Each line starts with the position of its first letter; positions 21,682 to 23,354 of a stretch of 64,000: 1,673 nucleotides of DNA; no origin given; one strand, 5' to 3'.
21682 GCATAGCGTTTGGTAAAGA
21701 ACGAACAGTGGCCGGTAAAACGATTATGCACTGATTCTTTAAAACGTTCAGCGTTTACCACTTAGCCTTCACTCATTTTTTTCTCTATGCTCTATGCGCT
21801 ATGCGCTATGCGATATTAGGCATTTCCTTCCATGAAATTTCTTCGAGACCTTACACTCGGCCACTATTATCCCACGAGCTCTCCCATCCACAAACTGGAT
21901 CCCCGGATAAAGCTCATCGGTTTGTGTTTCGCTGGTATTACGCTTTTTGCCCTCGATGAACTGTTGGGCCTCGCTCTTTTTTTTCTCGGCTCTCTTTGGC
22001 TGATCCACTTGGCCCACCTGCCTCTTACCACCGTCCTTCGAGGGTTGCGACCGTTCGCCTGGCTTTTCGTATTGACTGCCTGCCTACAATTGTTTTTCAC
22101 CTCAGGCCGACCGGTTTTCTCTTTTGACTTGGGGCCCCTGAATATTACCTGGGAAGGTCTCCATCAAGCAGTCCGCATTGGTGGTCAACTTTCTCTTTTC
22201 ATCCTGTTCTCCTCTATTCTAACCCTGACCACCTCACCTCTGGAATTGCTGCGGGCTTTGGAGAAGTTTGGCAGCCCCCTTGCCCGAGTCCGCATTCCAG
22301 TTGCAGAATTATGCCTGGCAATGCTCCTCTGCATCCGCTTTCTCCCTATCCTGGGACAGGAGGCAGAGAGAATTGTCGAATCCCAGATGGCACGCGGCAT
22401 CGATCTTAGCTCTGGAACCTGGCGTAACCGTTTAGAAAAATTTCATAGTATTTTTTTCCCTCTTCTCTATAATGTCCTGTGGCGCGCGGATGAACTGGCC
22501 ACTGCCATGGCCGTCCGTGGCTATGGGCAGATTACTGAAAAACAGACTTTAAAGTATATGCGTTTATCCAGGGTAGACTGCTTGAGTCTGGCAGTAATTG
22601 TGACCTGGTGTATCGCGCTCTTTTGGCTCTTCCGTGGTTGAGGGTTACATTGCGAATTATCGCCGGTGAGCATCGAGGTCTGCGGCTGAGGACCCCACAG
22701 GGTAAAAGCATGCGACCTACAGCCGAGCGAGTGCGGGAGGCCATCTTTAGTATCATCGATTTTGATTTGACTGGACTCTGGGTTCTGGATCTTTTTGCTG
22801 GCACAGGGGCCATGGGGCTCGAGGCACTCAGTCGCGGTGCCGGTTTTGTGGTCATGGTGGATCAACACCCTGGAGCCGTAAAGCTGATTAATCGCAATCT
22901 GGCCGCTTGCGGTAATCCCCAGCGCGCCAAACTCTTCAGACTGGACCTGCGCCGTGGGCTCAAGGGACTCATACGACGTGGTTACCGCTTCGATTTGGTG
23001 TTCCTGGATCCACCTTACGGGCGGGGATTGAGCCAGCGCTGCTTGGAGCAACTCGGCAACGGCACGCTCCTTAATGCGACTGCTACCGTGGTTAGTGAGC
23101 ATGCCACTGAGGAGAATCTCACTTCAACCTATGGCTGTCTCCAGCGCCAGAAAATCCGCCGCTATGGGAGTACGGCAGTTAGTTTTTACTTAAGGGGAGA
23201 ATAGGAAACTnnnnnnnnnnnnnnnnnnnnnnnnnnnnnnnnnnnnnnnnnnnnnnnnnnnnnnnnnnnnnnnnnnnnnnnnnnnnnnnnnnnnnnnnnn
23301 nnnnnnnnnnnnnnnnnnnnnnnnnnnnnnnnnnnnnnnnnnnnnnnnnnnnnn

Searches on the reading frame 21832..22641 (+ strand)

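Call 59: search_protein_families(library=pfam, proteins=[window:21832-22641:+], max_evalue=0.000001)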
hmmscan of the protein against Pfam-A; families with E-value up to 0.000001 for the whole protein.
window:21832-22641:+ (269 aa): 1 family
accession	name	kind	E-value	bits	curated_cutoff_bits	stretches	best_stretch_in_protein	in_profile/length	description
PF02361.21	CbiQ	-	2.5e-35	122.5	25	1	16-237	2-212/216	Cobalt transport protein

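Call 83: search_protein_families(library=ncbifam, proteins=[window:21832-22641:+], max_evalue=0.00001)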
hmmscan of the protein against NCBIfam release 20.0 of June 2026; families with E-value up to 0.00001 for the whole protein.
window:21832-22641:+ (269 aa): 1 family
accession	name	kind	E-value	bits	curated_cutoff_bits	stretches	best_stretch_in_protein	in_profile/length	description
TIGR02454.1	ECF_T_CbiQ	equivalog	1.7e-21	77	111.8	1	22-229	1-200/200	cobalt ECF transporter T component CbiQ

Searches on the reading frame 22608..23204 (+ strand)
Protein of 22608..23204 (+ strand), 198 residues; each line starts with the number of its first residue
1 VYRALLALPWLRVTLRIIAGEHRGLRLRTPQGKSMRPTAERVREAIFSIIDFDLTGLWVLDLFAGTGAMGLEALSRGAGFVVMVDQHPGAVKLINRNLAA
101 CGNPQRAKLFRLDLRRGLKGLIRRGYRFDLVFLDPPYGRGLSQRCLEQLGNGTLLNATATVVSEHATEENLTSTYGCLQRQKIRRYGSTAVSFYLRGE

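Call 59: search_protein_families(library=pfam, proteins=[window:22608-23204:+], max_evalue=0.000001)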
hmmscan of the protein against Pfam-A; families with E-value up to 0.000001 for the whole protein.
window:22608-23204:+ (198 aa): 1 family
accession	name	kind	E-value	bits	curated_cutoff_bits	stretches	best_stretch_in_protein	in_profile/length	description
PF03602.21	Cons_hypoth95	-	5.3e-50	170.1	24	1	15-194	1-181/182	Conserved hypothetical protein 95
